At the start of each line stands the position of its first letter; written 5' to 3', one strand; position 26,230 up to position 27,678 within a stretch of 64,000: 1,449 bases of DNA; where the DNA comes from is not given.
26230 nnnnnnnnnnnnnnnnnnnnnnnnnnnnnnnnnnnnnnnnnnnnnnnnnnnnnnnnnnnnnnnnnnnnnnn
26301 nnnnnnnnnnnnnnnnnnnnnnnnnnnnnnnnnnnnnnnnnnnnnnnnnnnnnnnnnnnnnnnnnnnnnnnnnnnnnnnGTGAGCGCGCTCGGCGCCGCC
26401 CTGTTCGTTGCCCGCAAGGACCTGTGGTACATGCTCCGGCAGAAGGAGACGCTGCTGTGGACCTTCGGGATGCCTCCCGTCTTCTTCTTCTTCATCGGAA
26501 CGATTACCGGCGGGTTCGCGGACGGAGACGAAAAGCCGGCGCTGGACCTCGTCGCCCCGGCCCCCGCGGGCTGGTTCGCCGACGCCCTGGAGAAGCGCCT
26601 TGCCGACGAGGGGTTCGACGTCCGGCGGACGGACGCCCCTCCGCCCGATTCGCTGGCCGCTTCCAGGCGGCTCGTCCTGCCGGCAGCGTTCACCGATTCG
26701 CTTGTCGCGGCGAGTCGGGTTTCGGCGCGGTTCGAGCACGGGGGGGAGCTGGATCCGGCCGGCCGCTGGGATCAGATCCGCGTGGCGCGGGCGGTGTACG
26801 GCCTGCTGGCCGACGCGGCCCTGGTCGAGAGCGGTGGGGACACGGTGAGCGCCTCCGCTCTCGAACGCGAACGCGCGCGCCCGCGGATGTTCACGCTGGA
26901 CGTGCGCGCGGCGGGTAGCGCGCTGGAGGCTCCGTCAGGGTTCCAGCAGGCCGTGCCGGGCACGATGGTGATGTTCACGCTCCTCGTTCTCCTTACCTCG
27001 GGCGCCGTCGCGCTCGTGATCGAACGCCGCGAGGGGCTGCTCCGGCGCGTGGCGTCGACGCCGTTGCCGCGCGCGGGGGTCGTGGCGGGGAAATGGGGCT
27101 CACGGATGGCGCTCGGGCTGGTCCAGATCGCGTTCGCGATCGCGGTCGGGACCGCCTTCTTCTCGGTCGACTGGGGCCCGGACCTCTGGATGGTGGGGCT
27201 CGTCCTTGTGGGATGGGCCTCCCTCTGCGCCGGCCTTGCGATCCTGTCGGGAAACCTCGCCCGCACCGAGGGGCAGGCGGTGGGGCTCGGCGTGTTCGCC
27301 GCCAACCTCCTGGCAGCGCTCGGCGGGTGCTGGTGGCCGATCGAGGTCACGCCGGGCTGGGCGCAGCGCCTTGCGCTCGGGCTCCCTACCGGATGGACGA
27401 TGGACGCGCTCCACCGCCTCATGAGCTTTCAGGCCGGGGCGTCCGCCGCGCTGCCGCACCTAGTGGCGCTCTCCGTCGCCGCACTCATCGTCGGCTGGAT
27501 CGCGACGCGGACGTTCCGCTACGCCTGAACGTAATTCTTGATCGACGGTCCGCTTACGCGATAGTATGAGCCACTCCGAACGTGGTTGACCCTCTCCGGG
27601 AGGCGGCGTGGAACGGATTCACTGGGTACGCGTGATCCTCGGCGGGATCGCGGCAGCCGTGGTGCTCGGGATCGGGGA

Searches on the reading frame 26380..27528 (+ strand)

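Call 52: search_protein_families(library=pfam, proteins=[window:26380-27528:+], max_evalue=0.0001)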
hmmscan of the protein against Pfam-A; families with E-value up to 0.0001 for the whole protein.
window:26380-27528:+ (382 aa): 3 families
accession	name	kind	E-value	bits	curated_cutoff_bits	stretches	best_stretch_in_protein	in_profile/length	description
PF12698.13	ABC2_membrane_3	-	3.8e-20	72.7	31.6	1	182-376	155-346/347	ABC-2 family transporter protein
PF01061.29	ABC2_membrane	-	1e-16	61.5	26.9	1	186-344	46-206/211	ABC-2 type transporter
PF12679.13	ABC2_membrane_2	-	1.1e-08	35.2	27.2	1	10-295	3-179/283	ABC-2 family transporter protein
